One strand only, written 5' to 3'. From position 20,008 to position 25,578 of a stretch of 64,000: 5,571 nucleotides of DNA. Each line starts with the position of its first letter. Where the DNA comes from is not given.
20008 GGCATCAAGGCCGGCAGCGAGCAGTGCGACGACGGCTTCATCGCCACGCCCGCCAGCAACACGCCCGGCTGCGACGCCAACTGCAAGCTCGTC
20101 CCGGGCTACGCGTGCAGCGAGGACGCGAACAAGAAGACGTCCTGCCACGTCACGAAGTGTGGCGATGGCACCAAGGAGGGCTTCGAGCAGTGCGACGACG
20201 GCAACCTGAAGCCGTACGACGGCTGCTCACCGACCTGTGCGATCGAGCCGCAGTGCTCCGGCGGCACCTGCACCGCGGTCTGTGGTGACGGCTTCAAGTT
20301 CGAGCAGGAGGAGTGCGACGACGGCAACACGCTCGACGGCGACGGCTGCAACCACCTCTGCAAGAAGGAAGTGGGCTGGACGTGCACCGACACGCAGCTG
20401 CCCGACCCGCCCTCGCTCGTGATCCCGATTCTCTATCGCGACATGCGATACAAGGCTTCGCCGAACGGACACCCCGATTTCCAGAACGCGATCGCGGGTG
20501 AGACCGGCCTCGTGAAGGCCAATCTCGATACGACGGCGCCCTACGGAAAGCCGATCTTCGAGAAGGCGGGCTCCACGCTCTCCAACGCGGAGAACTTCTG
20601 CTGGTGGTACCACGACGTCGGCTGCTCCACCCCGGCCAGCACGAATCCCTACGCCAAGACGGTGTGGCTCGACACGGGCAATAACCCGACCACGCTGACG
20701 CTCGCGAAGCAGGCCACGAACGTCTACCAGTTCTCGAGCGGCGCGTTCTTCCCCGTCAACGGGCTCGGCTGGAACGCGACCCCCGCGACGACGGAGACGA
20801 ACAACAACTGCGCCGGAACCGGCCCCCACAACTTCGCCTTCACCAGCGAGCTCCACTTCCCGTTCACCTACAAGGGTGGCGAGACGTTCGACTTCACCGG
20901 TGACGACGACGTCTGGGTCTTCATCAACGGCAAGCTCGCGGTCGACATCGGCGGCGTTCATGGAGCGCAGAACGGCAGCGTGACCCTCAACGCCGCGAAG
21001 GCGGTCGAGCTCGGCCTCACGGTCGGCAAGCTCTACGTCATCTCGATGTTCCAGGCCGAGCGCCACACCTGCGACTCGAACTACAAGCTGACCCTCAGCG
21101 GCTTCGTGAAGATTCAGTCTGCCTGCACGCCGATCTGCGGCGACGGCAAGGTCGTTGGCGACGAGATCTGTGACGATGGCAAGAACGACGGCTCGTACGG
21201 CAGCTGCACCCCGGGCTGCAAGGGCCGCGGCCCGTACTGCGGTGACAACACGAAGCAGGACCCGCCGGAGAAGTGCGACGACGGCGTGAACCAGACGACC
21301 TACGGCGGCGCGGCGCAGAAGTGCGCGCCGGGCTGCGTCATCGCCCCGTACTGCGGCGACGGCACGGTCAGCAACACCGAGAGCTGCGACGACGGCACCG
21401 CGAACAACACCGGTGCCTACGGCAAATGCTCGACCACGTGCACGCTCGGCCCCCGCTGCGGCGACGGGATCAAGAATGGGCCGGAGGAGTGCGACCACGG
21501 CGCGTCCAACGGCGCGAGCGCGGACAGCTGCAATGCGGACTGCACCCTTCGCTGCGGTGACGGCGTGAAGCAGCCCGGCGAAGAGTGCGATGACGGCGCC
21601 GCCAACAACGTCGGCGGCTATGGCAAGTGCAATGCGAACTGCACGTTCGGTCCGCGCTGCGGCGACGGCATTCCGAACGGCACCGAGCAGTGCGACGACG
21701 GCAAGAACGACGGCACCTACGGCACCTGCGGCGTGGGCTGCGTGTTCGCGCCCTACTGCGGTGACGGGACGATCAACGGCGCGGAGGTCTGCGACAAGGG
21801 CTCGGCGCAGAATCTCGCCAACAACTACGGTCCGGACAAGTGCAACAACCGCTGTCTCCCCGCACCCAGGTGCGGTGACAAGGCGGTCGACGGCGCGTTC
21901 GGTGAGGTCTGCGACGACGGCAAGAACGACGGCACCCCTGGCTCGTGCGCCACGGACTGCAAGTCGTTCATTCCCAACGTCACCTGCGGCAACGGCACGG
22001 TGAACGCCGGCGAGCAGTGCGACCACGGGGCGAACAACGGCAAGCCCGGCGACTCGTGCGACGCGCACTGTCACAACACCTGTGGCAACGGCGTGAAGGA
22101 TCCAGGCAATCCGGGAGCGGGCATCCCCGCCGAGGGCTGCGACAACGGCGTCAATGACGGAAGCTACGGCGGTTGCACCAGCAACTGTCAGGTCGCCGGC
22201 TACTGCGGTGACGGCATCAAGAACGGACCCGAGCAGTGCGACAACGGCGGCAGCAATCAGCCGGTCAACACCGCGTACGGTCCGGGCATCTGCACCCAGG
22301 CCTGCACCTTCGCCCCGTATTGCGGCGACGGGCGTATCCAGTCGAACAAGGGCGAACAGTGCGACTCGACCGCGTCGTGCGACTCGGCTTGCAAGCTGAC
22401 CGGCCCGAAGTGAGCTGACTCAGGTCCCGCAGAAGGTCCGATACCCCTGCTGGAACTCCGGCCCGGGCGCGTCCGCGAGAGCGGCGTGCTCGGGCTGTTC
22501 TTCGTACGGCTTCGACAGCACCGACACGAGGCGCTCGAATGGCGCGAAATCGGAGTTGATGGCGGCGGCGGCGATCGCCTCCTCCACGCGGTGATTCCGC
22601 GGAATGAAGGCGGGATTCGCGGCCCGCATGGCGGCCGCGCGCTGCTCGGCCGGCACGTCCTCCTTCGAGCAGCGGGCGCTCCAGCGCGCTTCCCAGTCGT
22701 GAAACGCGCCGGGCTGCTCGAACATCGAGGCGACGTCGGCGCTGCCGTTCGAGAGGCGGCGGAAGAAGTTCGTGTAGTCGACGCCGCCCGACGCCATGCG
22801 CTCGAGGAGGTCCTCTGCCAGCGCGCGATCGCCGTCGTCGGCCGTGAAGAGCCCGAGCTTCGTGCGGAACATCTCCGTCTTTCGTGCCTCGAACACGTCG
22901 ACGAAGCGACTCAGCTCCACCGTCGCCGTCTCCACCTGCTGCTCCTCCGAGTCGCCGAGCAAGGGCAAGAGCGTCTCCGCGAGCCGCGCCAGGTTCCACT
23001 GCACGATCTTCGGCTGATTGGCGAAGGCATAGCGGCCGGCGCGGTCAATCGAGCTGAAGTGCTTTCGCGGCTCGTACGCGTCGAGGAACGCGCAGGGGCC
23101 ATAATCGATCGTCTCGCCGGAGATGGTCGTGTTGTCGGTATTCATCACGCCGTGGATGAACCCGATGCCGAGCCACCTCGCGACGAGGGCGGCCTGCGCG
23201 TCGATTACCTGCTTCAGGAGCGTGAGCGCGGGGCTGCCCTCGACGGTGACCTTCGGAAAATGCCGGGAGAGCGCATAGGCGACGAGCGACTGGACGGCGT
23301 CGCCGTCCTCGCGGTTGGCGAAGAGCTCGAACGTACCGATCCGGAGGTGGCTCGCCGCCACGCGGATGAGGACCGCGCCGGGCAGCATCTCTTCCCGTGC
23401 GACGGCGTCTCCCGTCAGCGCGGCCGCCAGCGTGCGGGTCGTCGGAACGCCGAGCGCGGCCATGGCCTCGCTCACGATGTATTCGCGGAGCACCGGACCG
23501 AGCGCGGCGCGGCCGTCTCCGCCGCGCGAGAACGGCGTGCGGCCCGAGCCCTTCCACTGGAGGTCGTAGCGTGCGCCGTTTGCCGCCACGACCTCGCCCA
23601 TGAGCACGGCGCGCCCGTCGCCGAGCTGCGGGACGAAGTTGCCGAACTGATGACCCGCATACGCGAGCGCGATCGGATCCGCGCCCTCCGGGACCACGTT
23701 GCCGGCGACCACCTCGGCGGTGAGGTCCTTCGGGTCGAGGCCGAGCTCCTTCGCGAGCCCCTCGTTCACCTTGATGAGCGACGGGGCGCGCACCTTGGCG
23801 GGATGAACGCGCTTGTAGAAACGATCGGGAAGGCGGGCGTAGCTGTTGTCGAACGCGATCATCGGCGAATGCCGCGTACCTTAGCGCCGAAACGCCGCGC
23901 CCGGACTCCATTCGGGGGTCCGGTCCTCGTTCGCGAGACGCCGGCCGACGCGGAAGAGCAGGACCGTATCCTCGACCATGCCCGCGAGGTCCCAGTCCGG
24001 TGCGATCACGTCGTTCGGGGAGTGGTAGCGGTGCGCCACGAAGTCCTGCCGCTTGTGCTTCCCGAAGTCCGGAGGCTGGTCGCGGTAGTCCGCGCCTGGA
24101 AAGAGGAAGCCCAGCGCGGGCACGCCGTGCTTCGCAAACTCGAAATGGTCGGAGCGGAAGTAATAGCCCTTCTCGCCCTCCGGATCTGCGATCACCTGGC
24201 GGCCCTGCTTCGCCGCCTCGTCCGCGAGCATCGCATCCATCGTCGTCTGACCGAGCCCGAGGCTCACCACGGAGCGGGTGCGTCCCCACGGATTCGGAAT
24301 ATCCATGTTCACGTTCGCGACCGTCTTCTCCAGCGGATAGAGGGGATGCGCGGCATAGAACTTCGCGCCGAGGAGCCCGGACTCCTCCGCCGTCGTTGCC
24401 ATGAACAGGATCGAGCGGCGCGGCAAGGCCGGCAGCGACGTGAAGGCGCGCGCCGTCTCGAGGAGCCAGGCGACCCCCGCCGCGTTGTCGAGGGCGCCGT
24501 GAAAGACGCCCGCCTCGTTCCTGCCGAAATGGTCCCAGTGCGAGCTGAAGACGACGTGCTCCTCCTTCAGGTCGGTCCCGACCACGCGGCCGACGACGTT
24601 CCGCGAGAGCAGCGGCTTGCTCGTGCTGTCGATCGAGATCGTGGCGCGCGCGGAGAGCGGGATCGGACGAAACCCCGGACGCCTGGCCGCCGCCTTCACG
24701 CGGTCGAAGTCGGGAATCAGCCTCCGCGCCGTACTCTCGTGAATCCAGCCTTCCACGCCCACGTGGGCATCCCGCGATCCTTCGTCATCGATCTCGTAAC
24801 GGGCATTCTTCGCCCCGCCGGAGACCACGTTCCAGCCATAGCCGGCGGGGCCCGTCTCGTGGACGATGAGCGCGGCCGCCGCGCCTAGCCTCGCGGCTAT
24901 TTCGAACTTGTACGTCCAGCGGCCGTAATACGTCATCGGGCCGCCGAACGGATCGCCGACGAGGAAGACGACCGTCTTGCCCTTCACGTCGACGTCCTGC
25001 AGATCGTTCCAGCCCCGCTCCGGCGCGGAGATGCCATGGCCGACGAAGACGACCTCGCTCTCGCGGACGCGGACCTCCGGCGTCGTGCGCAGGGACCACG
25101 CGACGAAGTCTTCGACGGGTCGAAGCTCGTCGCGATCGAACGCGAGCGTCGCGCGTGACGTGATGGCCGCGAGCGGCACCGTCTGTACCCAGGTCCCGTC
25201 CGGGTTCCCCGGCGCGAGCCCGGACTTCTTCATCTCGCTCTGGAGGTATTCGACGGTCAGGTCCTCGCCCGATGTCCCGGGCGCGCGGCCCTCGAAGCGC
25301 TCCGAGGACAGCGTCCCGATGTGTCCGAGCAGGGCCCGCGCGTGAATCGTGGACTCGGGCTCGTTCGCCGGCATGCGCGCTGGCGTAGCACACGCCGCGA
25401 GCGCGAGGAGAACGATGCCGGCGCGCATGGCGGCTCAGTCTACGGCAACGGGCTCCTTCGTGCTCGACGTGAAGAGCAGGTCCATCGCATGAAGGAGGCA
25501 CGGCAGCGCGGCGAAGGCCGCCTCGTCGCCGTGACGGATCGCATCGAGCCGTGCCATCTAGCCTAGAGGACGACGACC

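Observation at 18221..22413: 1283-aa lipoprotein built from >25 Myxococcus cysteine-rich repeats around a fibro-slime/PA14-like core, behind a 345-bp low-GC leader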

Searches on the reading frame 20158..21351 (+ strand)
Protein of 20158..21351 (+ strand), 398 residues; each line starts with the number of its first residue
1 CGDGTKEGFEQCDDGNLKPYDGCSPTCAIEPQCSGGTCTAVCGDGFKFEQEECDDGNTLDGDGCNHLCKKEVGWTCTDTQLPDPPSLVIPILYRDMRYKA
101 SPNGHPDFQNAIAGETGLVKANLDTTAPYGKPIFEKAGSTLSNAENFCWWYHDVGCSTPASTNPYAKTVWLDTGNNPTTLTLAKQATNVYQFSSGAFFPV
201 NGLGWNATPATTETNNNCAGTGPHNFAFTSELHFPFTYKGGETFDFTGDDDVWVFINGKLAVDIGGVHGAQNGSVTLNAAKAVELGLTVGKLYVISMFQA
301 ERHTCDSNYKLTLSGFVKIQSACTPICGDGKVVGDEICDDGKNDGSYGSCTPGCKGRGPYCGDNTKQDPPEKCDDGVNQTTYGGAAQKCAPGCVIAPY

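Call 31: find_related_loci(query=A1, collection=genome_contigs, flank=10000)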
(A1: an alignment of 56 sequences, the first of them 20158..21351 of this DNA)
Query A1 (398 aa) in genome_contigs; peptide patterns used: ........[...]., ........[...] (x = any residue, [..] = any of these).
600 stretches matched a pattern (row limit reached: there are more); 557 encode a relative of the query (tblastn E <= 1e-3); the best 80 are kept; 80 distinct loci.
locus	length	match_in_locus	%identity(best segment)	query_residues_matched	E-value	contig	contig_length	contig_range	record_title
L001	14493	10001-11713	58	1-398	2e-150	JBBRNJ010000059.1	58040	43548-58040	MAG: Polyangiales bacterium isolate La1_metabat2.153 LA1C_B2.153_k141_564086L_58040_cov_27.0553, whole genome shotgun se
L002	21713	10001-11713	60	1-398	1e-149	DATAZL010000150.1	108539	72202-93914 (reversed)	MAG TPA_asm: Polyangiaceae bacterium isolate SMAG_U5704 k141_3480194, whole genome shotgun sequence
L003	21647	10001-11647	58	1-398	3e-147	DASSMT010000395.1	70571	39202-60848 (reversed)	MAG TPA_asm: Polyangiaceae bacterium isolate SMAG_U1205 k141_600351, whole genome shotgun sequence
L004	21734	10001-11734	57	1-398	2e-146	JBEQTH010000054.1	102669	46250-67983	MAG: Myxococcales bacterium isolate MAG_Dt_25 k247_29624, whole genome shotgun sequence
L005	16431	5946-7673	59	1-398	9e-146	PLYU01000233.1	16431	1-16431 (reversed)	MAG: Myxococcales bacterium isolate palsa_1150 73.20120700_P3D.239_contig_20952, whole genome shotgun sequence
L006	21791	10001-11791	56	1-398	2e-141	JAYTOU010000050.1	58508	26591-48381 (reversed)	MAG: Myxococcales bacterium isolate GFS_4219 GFS_4219_49, whole genome shotgun sequence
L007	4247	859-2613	50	1-398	2e-123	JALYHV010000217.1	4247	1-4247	MAG: Myxococcota bacterium isolate HIE bin8 SD1475-77_k127_483507, whole genome shotgun sequence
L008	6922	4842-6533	50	1-397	7e-118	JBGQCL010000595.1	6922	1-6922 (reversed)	MAG: Kofleriaceae bacterium isolate OBJ2_061818_110_40 k141_1490504_length_6922_cov_12.4687, whole genome shotgun sequen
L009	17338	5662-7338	49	1-398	6e-116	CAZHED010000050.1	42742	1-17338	MAG TPA_asm: uncultured Polyangiaceae bacterium isolate binchicken_co54_265 genome assembly, contig: NODE_1493_length_42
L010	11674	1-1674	50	1-398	1e-115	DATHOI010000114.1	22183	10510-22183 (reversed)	MAG TPA_asm: Polyangiaceae bacterium isolate SMAG_U12680 k141_38180, whole genome shotgun sequence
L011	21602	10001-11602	50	1-398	6e-112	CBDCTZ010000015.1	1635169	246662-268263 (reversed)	MAG: Polyangiaceae bacterium isolate 4c7673ea-cc67-4993-aab5-aed0b62f3259 genome assembly, contig: contig_15, whole geno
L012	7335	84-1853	49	1-397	9e-111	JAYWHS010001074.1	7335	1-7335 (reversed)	MAG: Kofleriaceae bacterium isolate GLR80_GL56_UP_1_concoct_69 GLR80_GL56_UP_1_concoct_69_1073, whole genome shotgun seq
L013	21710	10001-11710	48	1-397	1e-109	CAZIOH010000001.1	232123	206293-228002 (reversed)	MAG TPA_asm: uncultured Myxococcales bacterium isolate binchicken_co54_403 genome assembly, contig: NODE_21_length_23212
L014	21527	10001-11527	47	1-389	3e-104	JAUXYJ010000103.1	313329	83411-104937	MAG: Deltaproteobacteria bacterium isolate C18_concoct.bin.16 C18_k141_126574, whole genome shotgun sequence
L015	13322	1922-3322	48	1-397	1e-103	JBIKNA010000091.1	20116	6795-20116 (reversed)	MAG: Polyangiaceae bacterium isolate ME2014-09-17_3300042434_group5_bin80 Rohwer_bin1490_scaffold_1034_c1, whole genome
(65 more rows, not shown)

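Call 37: predict_structure(alignment_id=A1)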
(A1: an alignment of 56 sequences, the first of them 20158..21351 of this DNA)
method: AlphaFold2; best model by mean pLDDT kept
length: 398 residues; sequences in the alignment: 56
mean_pLDDT: 91.6   pTM: 0.85
mean pLDDT of the five models: 91.6, 90.8, 89.1, 88.7, 86.7
residues with pLDDT >= 90: 279; 70-90: 107; 50-70: 12; < 50: 0
segments of 3 or more residues with pLDDT < 50: none
pLDDT, mean of each block of 10 residues (from residue 1): 89 92 90 85 88 92 95 96 95 96 91 86 93 92 95 92 96 96 97 96 92 88 92 95 96 97 92 97 96 95 88 95 96 94 91 91 81 78 72 80
secondary structure, 60 per line:
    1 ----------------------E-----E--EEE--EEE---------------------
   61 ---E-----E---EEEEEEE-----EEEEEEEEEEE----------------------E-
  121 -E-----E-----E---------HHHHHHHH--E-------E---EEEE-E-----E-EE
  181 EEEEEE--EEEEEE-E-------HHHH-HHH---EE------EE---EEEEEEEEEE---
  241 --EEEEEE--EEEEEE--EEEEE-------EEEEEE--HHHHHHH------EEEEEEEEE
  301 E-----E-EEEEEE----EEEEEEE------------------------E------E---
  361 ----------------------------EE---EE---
elements in order: E32-34 E37-39 E74-80 E86-96 H144-151 E166-169 E179-186 E189-194 H204-207 E228-237 E243-248 E251-256 E259-263 E271-276 H279-285 E292-301 E309-314 E319-325

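Call 41: fold_search(model_id=the predicted structure, library=pdb)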
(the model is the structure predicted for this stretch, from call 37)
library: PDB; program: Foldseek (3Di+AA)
matches with E <= 10: 1662; with E <= 0.001: 38
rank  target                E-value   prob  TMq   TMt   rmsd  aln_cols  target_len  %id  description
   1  6xa5_A                1.8e-05  1.00  0.19  0.36  11.8       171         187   13  Trehalose-bound structure of Marinomonas primoryensis PA14 carbohydrate-binding domain (released 2021-06-02)
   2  7kmp                  1.9e-05  0.90  0.19  0.09  22.2       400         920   10  Crystal structure of the GH31 alpha-xylosidase (Xac1773) from Xanthomonas citri (released 2021-05-26)
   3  7knc                  2.0e-05  0.90  0.19  0.09  22.2       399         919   10  Crystal structure of the GH31 alpha-xylosidase (Xac1773) from Xanthomonas citri (released 2021-05-26)
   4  6x8a_A                3.6e-05  1.00  0.20  0.38  10.9       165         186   13  Sucrose-bound structure of Marinomonas primoryensis PA14 carbohydrate-binding domain (released 2021-06-02)
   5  6x7j                  3.8e-05  1.00  0.20  0.39  11.3       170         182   14  fucose-bound structure of Marinomonas primoryensis PA14 carbohydrate-binding domain (released 2021-06-02)
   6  6x7z                  4.2e-05  1.00  0.19  0.37  11.8       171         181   14  Inositol-bound structure of Marinomonas primoryensis PA14 carbohydrate-binding domain (released 2021-06-02)
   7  2xju_A                4.5e-05  0.99  0.20  0.29  18.9       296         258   10  X-ray structure of the N-terminal domain of the flocculin Flo5 from Saccharomyces cerevisiae with mutation S227A in co (released 2010-12-15)
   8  6x7x                  5.0e-05  1.00  0.19  0.36  16.3       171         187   13  mannose-bound structure of Marinomonas primoryensis PA14 carbohydrate-binding domain (released 2021-06-02)
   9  6xac                  5.3e-05  1.00  0.19  0.37  17.2       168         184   14  Galactose-bound structure of Marinomonas primoryensis PA14 carbohydrate-binding domain (released 2021-06-02)
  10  6x8d                  5.6e-05  1.00  0.20  0.39  11.1       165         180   12  Arabinose-bound structure of Marinomonas primoryensis PA14 carbohydrate-binding domain (released 2021-06-02)
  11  2xjr_A                5.6e-05  0.96  0.17  0.25  19.5       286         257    8  X-ray structure of the N-terminal domain of the flocculin Flo5 from Saccharomyces cerevisiae in complex with calcium a (released 2010-12-15)
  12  5j6y                  7.9e-05  1.00  0.20  0.38  10.9       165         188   13  Crystal structure of PA14 domain of MpAFP Antifreeze protein (released 2017-06-07)
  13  4lhl                  8.4e-05  0.96  0.17  0.26  19.6       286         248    9  Structure of the N-terminal domain of the Flo1 adhesin (N-Flo1p) from the yeast Saccharomyces cerevisiae (released 2014-09-24)
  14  2xjp                  8.4e-05  0.95  0.18  0.27  20.1       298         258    9  X-ray structure of the N-terminal domain of the flocculin Flo5 from Saccharomyces cerevisiae in complex with calcium and (released 2010-12-15)
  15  4afa_A                9.3e-05  0.97  0.18  0.29  16.0       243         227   14  Crystal Structure of subtype-switched Epithelial Adhesin 1 to 2 A domain (Epa1to2A) from Candida glabrata in complex w (released 2012-10-17)
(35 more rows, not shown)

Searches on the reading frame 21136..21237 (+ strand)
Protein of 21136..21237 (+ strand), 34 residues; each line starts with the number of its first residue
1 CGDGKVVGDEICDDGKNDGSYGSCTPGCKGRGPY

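Call 63: search_solved_structures(query=A5, max_evalue=10, show_alignments=2)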
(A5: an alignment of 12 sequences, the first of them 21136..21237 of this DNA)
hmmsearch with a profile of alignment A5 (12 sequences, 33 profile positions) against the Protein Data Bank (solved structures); distinct sequences matched with E-value up to 10: 1.
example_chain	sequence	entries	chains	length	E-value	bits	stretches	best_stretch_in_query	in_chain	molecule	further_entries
2i47_A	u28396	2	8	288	0.29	14.5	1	1-16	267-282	ADAM 17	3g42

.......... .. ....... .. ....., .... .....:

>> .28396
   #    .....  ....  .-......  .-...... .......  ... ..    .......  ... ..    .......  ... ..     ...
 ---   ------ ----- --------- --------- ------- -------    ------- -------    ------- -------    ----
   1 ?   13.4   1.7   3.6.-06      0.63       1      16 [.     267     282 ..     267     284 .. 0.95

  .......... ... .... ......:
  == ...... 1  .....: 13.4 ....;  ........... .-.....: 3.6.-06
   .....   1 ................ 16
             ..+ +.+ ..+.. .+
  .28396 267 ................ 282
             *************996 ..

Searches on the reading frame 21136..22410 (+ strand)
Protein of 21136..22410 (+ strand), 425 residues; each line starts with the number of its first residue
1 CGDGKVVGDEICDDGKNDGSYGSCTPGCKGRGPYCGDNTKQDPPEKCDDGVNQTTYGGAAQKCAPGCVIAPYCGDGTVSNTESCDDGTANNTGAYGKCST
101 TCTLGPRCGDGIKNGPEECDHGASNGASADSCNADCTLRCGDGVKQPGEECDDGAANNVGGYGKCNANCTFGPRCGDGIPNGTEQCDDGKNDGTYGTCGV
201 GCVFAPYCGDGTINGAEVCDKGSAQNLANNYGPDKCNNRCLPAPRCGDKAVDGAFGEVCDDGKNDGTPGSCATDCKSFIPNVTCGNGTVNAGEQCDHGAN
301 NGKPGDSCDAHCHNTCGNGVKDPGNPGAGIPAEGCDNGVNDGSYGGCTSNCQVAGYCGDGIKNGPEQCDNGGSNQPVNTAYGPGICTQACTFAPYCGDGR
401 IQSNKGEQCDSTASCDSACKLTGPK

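Call 88: search_protein_families(library=ncbifam, proteins=[window:21136-22410:+], max_evalue=1)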
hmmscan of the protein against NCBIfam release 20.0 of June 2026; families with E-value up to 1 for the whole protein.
window:21136-22410:+ (425 aa): 1 family
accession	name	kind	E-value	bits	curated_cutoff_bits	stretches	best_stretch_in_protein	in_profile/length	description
TIGR02232.1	myxo_disulf_rpt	repeat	1.6e-23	82.2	20.8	9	71-104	2-32/38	cysteine-rich acidic repeat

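Call 89: search_protein_families(library=pfam, proteins=[window:21136-22410:+], max_evalue=1)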
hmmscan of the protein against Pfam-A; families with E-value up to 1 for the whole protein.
window:21136-22410:+ (425 aa): 1 family
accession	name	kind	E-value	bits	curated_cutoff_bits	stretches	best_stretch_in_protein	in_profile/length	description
PF13948.11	DUF4215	-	1.7e-31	108.7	27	9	165-196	10-45/47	Domain of unknown function (DUF4215)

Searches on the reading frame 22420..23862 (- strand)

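Call 12: search_protein_families(library=pfam, proteins=[window:22420-23862:-], max_evalue=0.001)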
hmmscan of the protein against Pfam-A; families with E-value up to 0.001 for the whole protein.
window:22420-23862:- (480 aa): 1 family
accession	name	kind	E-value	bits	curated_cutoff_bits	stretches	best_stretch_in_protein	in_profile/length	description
PF02696.19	SelO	-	4.1e-112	375.7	22.8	1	3-448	6-464/466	Protein adenylyltransferase SelO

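Call 75: search_protein_families(library=ncbifam, proteins=[window:22420-23862:-], max_evalue=0.001)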
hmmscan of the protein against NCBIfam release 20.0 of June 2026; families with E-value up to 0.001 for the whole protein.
window:22420-23862:- (480 aa): 3 families
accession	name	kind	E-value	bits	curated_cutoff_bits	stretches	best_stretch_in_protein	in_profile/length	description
NF000658.1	PRK00029.1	subfamily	1.5e-161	538.6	431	1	3-454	2-462/462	YdiU family protein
NF045949.1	PrtAdtaseSelOPseudom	equivalog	1.3e-124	416.7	850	1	2-470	7-477/487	protein adenylyltransferase SelO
NF040880.1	adnlytase_SelO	equivalog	4.7e-105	352.1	900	1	11-457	13-460/480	protein adenylyltransferase SelO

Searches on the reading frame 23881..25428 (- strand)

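Call 12: search_protein_families(library=pfam, proteins=[window:23881-25428:-], max_evalue=0.001)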
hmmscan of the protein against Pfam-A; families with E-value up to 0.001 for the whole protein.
window:23881-25428:- (515 aa): 3 families
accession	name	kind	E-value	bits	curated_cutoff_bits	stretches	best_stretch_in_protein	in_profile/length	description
PF04389.22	Peptidase_M28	-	1.7e-42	145.8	21.3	1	277-491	1-191/193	Peptidase family M28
PF01546.33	Peptidase_M20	-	6.7e-06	26.6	24.6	1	297-363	16-84/206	Peptidase family M20/M25/M40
PF05343.19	Peptidase_M42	-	0.00061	19.4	23.2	1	292-361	114-179/292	M42 glutamyl aminopeptidase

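Call 75: search_protein_families(library=ncbifam, proteins=[window:23881-25428:-], max_evalue=0.001)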
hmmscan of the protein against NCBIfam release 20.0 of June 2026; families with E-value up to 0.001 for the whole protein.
window:23881-25428:- (515 aa): 3 families
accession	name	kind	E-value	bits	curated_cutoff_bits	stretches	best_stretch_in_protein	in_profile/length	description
NF007568.0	PRK10199.1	equivalog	5.7e-06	25.8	298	0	310-359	139-186/346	aminopeptidase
NF045908.1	AminopepLapALeg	equivalog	6.1e-05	22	600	1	280-358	195-269/396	aminopeptidase LapA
NF006771.0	PRK09290.1-5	subfamily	0.00077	18.1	399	0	277-355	61-138/413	allantoate amidohydrolase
